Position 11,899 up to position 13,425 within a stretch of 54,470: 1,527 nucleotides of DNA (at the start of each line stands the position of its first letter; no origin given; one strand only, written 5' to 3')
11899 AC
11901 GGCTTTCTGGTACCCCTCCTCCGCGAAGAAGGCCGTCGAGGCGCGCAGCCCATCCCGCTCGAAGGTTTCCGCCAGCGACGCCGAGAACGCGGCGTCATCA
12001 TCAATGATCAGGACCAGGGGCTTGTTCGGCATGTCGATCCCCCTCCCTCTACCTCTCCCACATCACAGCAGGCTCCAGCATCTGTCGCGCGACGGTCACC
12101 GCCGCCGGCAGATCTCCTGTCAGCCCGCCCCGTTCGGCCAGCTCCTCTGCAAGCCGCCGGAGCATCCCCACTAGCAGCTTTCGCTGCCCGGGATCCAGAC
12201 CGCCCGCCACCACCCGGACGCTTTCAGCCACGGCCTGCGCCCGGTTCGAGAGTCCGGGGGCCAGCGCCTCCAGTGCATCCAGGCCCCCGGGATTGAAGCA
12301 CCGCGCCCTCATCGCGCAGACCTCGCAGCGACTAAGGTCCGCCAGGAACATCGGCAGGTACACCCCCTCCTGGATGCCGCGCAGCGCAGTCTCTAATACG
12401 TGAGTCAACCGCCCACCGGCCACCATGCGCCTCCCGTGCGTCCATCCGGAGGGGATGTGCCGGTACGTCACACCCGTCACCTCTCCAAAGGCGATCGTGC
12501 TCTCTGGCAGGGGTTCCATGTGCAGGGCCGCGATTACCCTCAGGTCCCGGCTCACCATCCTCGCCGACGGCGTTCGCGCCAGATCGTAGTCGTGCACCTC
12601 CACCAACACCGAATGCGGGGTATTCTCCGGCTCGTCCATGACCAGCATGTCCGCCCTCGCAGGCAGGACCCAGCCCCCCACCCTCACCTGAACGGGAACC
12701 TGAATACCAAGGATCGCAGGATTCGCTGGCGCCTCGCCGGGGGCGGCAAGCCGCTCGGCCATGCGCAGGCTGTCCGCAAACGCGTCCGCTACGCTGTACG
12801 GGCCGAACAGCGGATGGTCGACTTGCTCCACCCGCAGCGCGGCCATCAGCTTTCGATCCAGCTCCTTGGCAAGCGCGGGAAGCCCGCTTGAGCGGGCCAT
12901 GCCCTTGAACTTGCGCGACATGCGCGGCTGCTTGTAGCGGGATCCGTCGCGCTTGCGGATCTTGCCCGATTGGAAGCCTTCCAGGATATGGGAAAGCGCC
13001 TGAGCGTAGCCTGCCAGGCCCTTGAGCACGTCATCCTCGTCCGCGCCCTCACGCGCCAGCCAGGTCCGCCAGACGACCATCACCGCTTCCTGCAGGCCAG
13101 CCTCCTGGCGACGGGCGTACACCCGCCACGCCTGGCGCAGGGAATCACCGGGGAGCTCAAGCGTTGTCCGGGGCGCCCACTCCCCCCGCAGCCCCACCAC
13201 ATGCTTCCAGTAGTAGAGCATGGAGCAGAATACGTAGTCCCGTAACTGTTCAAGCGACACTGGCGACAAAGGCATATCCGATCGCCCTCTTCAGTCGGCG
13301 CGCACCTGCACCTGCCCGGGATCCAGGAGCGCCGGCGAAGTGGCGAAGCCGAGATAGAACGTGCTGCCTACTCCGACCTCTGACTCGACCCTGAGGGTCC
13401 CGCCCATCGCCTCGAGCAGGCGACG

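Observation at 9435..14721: Operon linking a two-component system to a Cas4-like Fe-S nuclease and a DnaB-like ATPase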

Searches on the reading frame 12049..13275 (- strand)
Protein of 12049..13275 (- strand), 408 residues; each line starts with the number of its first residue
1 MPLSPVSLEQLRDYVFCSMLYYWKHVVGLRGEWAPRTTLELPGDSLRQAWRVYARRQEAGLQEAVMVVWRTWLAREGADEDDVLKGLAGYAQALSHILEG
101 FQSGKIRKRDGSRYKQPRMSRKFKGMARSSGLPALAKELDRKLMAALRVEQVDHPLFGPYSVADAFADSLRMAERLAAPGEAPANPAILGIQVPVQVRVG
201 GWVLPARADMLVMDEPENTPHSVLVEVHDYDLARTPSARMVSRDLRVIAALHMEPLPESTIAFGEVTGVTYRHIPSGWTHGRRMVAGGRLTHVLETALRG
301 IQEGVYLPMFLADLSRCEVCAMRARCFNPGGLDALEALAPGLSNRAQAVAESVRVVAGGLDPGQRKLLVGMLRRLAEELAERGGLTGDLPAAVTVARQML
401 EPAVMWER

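Call 3: search_protein_families(library=pfam, proteins=[window:12049-13275:-], max_evalue=0.01)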
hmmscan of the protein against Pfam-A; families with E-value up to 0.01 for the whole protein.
window:12049-13275:- (408 aa): 0 families

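Call 4: search_protein_families(library=ncbifam, proteins=[window:12049-13275:-], max_evalue=0.01)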
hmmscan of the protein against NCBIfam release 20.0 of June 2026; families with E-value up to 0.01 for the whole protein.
window:12049-13275:- (408 aa): 0 families

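Call 6: search_solved_structures(query=window:12049-13275:-, max_evalue=10)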
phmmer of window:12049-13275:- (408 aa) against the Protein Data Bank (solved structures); distinct sequences matched with E-value up to 10: 6.
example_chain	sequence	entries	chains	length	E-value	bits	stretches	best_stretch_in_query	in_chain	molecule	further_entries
4v9i_BZ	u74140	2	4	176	1.1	11.4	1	191-262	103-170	50S ribosomal protein L25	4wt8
4v68_BZ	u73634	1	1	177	1.1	11.4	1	191-262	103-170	50S ribosomal protein L25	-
4v87_AV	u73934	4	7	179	1.2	11.3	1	191-262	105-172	50S ribosomal protein L25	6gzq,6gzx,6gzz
4wq1_H8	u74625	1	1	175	1.2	11.3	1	191-262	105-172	50S ribosomal protein L25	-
5ot7_6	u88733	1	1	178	1.2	11.3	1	191-262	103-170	50S ribosomal protein L25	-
5a9z_AW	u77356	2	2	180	1.2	11.3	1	191-262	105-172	50S ribosomal protein L25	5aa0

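Call 10: find_homologous_proteins(query=window:12049-13275:-, max_evalue=0.001)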
Query window:12049-13275:- (408 aa): 20 proteins with E <= 0.001 among 8000 candidates.
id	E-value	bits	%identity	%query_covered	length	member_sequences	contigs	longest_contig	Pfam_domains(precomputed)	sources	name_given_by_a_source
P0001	4.2e-261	884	97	100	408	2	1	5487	-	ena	-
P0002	3.8e-193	660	72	99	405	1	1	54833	-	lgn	-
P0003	4.5e-192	657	74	99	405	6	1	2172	-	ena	-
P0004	2.5e-190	651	72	99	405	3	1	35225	-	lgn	-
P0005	6.9e-190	649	72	99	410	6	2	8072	-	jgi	-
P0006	4.1e-188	643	72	99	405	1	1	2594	-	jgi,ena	-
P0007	6.2e-188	643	71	99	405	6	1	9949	-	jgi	jgi:hypothetical protein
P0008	2.2e-187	641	72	99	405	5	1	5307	-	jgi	-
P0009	7.3e-186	636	72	99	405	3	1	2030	-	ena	-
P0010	3.4e-185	634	70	99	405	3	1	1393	-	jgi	jgi:hypothetical protein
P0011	1.8e-183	628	71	99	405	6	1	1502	-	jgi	jgi:hypothetical protein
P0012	8.2e-183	626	71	99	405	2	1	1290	-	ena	-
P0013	2.0e-173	595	70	95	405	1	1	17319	-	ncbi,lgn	ncbi:MAG: hypothetical protein AB1449_10515 [Chloroflexota bacterium]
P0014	1.5e-170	586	70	94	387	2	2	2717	-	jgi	jgi:hypothetical protein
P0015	2.8e-168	578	65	100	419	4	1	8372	-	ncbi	-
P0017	1.4e-152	527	61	99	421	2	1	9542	-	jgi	-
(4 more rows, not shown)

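Call 11: find_encoding_contigs(protein=P0002, flank=10000, max_places=3)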
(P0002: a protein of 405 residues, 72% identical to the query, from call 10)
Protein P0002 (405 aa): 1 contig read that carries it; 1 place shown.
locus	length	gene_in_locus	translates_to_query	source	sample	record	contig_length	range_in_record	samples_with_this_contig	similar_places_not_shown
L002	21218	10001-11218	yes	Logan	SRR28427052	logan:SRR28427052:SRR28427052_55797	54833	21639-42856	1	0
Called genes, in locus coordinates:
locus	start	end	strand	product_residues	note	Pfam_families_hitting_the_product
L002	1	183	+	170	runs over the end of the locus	-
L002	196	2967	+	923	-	-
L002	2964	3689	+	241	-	PF01551:Peptidase_M23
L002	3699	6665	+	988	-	PF01935:DUF87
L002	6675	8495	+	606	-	PF13814:Replic_Relax (weak)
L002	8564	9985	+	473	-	PF13581:HATPase_c_2 (faint), PF02518:HATPase_c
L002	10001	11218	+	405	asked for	-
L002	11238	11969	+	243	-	PF00072:Response_reg, PF00486:Trans_reg_C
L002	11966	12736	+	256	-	PF00486:Trans_reg_C (weak)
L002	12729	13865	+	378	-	PF03796:DnaB_C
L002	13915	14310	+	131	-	-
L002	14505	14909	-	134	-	-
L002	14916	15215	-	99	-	-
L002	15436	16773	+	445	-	PF14257:DUF4349, PF18914:DUF5666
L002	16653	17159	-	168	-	-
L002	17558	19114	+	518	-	PF00370:FGGY_N, PF02782:FGGY_C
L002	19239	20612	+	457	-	PF01547:SBP_bac_1, PF13416:SBP_bac_8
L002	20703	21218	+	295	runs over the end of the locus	PF00528:BPD_transp_1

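Call 12: find_encoding_contigs(protein=P0004, flank=10000, max_places=3)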
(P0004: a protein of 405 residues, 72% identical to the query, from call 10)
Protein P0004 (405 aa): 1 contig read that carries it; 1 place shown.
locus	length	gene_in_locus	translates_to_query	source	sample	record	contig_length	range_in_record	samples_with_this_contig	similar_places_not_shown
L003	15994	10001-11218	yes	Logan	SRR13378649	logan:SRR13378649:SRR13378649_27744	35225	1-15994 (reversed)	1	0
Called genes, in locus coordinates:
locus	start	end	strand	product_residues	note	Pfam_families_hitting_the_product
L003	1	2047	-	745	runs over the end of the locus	PF25174:Beta-prop_THOC3 (weak), PF26550:Tricorn_2nd (weak), PF26549:Tricorn_N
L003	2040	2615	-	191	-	PF07638:Sigma70_ECF (weak), PF04542:Sigma70_r2, PF08281:Sigma70_r4_2, PF04545:Sigma70_r4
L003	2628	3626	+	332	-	PF01551:Peptidase_M23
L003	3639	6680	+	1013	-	PF01935:DUF87 (weak)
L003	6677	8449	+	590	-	PF13814:Replic_Relax (weak)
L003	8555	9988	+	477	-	PF02518:HATPase_c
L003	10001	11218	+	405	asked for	-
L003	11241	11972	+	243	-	PF00072:Response_reg, PF00486:Trans_reg_C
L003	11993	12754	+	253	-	-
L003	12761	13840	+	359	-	PF13481:AAA_25 (faint), PF03796:DnaB_C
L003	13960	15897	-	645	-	PF00580:UvrD-helicase, PF13245:AAA_19, PF13538:UvrD_C_2 (faint), PF13361:UvrD_C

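Call 13: find_encoding_contigs(protein=P0017, flank=10000, max_places=3)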
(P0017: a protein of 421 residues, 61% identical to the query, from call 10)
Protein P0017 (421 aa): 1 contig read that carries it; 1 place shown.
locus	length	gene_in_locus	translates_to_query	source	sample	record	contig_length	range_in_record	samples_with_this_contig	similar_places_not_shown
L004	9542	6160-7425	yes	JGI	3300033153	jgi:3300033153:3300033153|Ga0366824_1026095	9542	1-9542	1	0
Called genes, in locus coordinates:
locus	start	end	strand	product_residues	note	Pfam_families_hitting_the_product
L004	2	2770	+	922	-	?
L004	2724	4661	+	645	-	PF13814:Replic_Relax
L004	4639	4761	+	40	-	-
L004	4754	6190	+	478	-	PF13581:HATPase_c_2 (weak), PF02518:HATPase_c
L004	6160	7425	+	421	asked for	-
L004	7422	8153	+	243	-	PF00072:Response_reg, PF00486:Trans_reg_C (weak)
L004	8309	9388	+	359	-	PF13481:AAA_25, PF03796:DnaB_C, PF06745:ATPase (weak)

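Call 24: predict_structure(alignment_id=A1)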
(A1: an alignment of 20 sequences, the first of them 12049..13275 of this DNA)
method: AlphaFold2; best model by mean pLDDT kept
length: 408 residues; sequences in the alignment: 20
mean_pLDDT: 40.8   pTM: 0.34
mean pLDDT of the five models: 40.8, 38.8, 38.4, 38.2, 33.1
residues with pLDDT >= 90: 0; 70-90: 0; 50-70: 109; < 50: 299
segments of 3 or more residues with pLDDT < 50: 1-45, 94-109, 111-133, 146-149, 152-160, 178-342, 344-348, 356-361, 384-393, 395-408
pLDDT, mean of each block of 10 residues (from residue 1): 29 27 31 30 47 55 64 58 58 49 45 38 35 52 53 42 57 53 41 40 39 41 32 30 25 31 29 26 24 28 30 34 28 34 48 49 54 59 47 46 30
secondary structure, 60 per line:
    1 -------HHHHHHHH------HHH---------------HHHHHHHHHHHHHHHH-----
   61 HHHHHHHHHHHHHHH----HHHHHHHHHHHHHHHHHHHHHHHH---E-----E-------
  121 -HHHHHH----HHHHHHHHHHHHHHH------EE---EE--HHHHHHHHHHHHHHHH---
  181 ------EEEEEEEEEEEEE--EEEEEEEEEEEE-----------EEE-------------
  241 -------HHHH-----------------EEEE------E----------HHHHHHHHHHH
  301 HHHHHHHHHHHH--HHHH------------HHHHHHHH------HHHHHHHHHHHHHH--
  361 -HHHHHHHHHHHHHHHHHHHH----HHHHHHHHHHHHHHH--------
elements in order: H8-15 H40-55 H61-75 H80-103 H122-127 H132-146 H162-177 E187-199 E202-213 E225-227 H248-251 E269-272 H290-312 H315-318 H331-338 H345-358 H362-381 H386-400

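Call 25: search_protein_representatives(alignment_id=A1)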
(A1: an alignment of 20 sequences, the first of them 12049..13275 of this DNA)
Query: 20 sequences, 405 profile positions. Proteins with E-value up to 0.001 (for the whole library): 112; up to 1e-10: 87; up to 1e-30: 37. The best 112 are listed.
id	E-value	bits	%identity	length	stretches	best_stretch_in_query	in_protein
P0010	1.6e-238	807.5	-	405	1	1-404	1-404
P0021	4.2e-61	223.2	-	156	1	101-219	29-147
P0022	3.8e-55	203.6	-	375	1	8-354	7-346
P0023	1.2e-54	201.9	-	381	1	7-350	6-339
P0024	6.2e-53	196.3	-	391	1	6-358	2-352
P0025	1.9e-52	194.7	-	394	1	7-358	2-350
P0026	1.2e-51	192.0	-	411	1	8-400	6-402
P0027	9.4e-50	185.8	-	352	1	6-344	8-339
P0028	7.1e-49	182.9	-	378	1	6-355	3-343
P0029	1.2e-47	178.8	-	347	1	4-341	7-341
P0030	1.3e-47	178.8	-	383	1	6-367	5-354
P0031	4.5e-47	177.0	-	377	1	7-347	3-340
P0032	7.5e-47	176.3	-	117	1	19-117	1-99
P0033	1.7e-46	175.1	-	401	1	5-393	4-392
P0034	3.5e-46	174.0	-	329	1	6-336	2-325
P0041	1.2e-40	155.8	-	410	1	2-383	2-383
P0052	1.1e-32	129.6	-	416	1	1-382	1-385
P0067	2.3e-25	105.5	-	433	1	5-375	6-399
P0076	5.5e-20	87.8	-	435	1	5-388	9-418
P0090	6.4e-15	71.1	-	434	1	6-383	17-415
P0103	4.0e-12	61.9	-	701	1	2-342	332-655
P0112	5.8e-08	48.2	-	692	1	5-335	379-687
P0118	3.6e-07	45.6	-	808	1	7-251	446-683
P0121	7.8e-07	44.5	-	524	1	8-142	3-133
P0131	8.4e-04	34.5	-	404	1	3-333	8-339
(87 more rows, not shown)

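Call 27: search_protein_families(library=pfam, alignment_id=A2, max_evalue=0.1)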
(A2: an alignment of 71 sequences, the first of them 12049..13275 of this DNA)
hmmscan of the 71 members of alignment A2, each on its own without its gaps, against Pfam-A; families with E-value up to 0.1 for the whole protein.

A. member 1, window:12049-13275:- (408 aa): 1 family
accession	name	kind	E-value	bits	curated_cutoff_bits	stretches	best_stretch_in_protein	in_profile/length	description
PF12705.13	PDDEXK_1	-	0.011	16.1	22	0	6-99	2-94/247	PD-(D/E)XK nuclease superfamily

B. families by the number of members that match (of 71 scanned): 6 families
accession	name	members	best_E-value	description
PF12705.13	PDDEXK_1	24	3e-06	PD-(D/E)XK nuclease superfamily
PF07536.20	HWE_HK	1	0.0003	HWE histidine kinase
PF08782.15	c-SKI_SMAD_bind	1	0.0056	c-SKI Smad4 binding domain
PF14198.11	TnpV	1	0.017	Transposon-encoded protein TnpV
PF21746.2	DUF6869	1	0.03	Family of unknown function (DUF6869)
PF19176.5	DUF5858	1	0.078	Family of unknown function (DUF5858)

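Call 29: search_solved_structures(query=A2, max_evalue=10, show_alignments=2)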
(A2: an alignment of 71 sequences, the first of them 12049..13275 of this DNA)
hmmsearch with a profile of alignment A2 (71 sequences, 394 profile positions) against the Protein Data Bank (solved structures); distinct sequences matched with E-value up to 10: 10.
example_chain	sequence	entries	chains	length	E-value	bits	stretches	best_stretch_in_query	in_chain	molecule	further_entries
8qae_A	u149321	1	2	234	0.088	15.2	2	325-389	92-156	sc-apCC-6-SLLA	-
8qad_A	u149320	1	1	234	0.34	13.2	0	325-390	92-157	sc-apCC-6-LLIA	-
3cwz_B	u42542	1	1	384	0.63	12.4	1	22-98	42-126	Rab6-interacting protein 1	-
1lb1_A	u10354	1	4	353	0.69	12.2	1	304-374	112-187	Guanine nucleotide exchange factor DBS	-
1rj2_A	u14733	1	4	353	0.7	12.2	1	304-374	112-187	Guanine nucleotide exchange factor DBS [Fragment]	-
1kzg_A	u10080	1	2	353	0.7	12.2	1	304-374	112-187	GUANINE NUCLEOTIDE EXCHANGE FACTOR DBS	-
1kz7_A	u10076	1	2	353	0.7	12.2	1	304-374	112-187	GUANINE NUCLEOTIDE EXCHANGE FACTOR DBS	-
5cwo_A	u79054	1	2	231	3.1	10.1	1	333-390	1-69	Designed helical repeat protein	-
6egc_A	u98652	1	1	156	3.2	10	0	346-391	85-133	SC_2L4HC2_23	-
8a3k_UNK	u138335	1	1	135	6.3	9.1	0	330-390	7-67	sc-apCC-4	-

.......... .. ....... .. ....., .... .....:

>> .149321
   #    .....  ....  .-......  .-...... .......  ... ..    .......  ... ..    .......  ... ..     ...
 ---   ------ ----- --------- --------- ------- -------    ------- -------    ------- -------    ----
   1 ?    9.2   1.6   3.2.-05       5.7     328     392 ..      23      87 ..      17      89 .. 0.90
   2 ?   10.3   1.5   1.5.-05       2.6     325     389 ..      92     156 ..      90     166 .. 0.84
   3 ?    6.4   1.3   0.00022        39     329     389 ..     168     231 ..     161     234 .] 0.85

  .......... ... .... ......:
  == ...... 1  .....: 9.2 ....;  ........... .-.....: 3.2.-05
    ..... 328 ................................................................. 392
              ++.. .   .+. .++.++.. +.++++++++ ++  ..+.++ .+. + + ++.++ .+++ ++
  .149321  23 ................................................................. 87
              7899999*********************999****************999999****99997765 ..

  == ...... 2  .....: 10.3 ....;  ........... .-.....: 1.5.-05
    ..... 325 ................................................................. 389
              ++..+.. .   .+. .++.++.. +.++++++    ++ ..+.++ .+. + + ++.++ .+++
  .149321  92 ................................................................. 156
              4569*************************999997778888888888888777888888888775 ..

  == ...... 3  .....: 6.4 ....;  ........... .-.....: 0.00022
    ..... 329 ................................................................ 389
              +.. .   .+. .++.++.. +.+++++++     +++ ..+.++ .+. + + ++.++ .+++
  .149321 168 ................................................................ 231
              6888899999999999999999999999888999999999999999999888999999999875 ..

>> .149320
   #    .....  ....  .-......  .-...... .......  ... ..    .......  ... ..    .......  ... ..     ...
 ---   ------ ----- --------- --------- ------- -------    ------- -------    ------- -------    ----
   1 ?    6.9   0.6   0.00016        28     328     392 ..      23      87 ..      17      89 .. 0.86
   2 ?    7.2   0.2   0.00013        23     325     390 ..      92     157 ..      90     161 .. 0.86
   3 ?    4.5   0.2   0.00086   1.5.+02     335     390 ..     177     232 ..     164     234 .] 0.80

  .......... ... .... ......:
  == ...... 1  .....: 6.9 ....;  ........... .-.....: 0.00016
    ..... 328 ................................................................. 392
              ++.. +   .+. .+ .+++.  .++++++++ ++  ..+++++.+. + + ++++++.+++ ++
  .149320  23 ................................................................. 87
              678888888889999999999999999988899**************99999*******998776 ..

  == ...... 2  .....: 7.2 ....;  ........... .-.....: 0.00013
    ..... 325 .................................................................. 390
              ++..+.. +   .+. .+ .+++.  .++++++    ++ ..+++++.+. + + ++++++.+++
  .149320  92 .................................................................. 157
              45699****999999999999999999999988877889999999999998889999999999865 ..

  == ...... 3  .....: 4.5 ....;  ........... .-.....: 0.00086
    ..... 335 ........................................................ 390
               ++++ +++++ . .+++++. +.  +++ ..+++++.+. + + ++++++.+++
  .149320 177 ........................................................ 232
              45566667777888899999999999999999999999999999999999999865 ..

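Call 33: find_encoding_contigs(protein=P0026, flank=8000, max_places=2)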
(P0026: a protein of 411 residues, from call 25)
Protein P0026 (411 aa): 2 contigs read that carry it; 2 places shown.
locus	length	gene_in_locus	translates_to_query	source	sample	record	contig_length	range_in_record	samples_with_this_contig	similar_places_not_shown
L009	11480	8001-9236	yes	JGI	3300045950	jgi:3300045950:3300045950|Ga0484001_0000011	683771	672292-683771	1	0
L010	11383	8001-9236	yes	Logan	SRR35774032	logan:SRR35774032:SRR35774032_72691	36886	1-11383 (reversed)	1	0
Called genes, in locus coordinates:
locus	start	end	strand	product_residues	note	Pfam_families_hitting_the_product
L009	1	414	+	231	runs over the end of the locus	PF01551:Peptidase_M23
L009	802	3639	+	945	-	PF01935:DUF87 (weak), PF10412:TrwB_AAD_bind (faint)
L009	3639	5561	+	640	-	PF13814:Replic_Relax (weak)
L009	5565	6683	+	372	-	PF01807:Zn_ribbon_DnaG, PF08275:DNAG_N (weak)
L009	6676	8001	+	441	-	PF02518:HATPase_c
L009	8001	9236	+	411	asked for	-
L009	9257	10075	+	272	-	PF00512:HisKA, PF02518:HATPase_c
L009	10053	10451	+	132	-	PF00072:Response_reg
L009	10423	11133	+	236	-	PF00072:Response_reg, PF00486:Trans_reg_C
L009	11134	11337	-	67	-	-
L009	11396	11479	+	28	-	?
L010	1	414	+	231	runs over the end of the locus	PF01551:Peptidase_M23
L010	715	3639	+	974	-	PF01935:DUF87 (weak), PF10412:TrwB_AAD_bind (faint)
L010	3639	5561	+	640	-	PF13814:Replic_Relax (weak)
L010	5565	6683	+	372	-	PF01807:Zn_ribbon_DnaG, PF08275:DNAG_N (weak)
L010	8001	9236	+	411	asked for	-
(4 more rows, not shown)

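Call 35: search_protein_families(library=pfam, proteins=[P0103, P0112, P0118, P0121], max_evalue=0.01)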
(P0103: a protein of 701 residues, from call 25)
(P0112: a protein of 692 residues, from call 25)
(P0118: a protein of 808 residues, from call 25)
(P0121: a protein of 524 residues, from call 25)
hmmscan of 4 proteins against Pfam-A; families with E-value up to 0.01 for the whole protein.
P0103 (701 aa): 1 family
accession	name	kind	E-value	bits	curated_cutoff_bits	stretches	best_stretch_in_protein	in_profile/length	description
PF02518.31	HATPase_c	-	3.5e-22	79.4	26.4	1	172-281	4-110/111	Histidine kinase-, DNA gyrase B-, and HSP90-like ATPase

P0112 (692 aa): 1 family
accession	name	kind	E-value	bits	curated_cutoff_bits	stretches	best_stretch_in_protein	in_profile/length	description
PF12705.13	PDDEXK_1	-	0.00027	21.4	22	0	545-678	110-246/247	PD-(D/E)XK nuclease superfamily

P0118 (808 aa): 1 family
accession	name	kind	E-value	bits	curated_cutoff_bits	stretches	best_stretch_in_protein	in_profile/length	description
PF12705.13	PDDEXK_1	-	0.00015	22.2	22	0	449-677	6-160/247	PD-(D/E)XK nuclease superfamily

P0121 (524 aa): 0 families

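Call 36: find_encoding_contigs(protein=P0076, flank=8000, max_places=2)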
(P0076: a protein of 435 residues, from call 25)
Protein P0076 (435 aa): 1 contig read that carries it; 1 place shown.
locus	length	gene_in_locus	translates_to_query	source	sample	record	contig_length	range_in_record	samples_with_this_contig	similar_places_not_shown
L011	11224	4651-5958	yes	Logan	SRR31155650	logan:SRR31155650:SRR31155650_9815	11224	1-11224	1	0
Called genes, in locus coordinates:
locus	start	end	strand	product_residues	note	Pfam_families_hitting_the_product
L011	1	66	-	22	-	?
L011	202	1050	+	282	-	PF13191:AAA_16 (faint), PF13401:AAA_22, PF07693:KAP_NTPase (faint)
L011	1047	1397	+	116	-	-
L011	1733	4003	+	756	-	PF11638:DnaA_N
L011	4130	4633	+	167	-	-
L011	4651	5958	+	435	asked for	-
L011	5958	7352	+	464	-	PF02518:HATPase_c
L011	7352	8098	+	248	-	PF00072:Response_reg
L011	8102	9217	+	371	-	PF03796:DnaB_C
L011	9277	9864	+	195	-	PF01478:Peptidase_A24 (weak)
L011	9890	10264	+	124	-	PF12913:SH3_6 (faint)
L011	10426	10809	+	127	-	-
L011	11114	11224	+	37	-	?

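Call 37: find_encoding_contigs(protein=P0041, flank=8000, max_places=2)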
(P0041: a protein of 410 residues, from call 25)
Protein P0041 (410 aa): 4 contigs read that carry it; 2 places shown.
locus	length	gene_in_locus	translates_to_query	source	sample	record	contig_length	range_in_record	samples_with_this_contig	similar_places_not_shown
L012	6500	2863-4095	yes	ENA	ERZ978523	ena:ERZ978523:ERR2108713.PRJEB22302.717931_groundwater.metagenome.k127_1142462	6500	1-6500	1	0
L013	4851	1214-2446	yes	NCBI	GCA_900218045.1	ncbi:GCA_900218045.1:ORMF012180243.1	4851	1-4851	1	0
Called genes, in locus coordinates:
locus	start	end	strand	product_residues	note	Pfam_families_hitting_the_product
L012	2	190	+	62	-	?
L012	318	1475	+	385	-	PF01807:Zn_ribbon_DnaG, PF08275:DNAG_N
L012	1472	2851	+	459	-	PF02518:HATPase_c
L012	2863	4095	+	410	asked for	-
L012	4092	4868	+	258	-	PF00512:HisKA, PF02518:HATPase_c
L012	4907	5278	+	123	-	PF00072:Response_reg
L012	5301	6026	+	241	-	PF00072:Response_reg, PF00486:Trans_reg_C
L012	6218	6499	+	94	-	?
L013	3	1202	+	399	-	?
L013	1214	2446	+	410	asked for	-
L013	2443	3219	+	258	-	PF00512:HisKA, PF02518:HATPase_c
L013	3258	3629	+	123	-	PF00072:Response_reg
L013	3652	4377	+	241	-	PF00072:Response_reg, PF00486:Trans_reg_C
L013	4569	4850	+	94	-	?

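Call 38: search_protein_families(library=padloc, proteins=[window:12049-13275:-], max_evalue=0.01)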
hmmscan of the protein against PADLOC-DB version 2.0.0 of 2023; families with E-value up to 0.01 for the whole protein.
window:12049-13275:- (408 aa): 0 families

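Call 39: search_protein_families(library=phrogs, proteins=[window:12049-13275:-], max_evalue=0.01)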
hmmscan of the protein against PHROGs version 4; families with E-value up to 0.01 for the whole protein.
window:12049-13275:- (408 aa): 0 families

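Call 40: predict_structure(alignment_id=A2)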
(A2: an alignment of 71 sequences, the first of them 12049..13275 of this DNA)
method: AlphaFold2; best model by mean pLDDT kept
length: 408 residues; sequences in the alignment: 71
mean_pLDDT: 92.8   pTM: 0.88
mean pLDDT of the five models: 92.8, 91.2, 91.1, 91.1, 90.6
residues with pLDDT >= 90: 329; 70-90: 66; 50-70: 13; < 50: 0
segments of 3 or more residues with pLDDT < 50: none
pLDDT, mean of each block of 10 residues (from residue 1): 88 96 82 86 98 95 97 95 97 98 98 96 98 98 95 94 98 96 96 97 97 96 98 95 98 97 98 97 96 95 92 92 85 77 82 93 95 90 82 84 62
secondary structure, 60 per line:
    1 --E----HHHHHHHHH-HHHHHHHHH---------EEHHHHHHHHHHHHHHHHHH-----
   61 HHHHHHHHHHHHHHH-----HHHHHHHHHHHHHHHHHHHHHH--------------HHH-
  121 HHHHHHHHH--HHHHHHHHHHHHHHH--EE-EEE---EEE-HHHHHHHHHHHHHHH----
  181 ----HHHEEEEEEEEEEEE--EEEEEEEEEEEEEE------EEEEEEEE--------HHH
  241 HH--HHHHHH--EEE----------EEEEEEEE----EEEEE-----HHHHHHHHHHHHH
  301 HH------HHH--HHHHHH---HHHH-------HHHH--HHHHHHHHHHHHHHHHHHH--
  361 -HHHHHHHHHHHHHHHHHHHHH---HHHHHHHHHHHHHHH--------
elements in order: H8-16 H18-26 H38-55 H61-75 H81-102 H121-129 H132-146 E152-154 E158-160 H162-176 E188-199 E202-215 E222-229 H238-242 H245-250 E253-255 E266-273 E278-282 H288-302 H314-319 H323-326 H334-337 H340-358 H362-382 H386-400
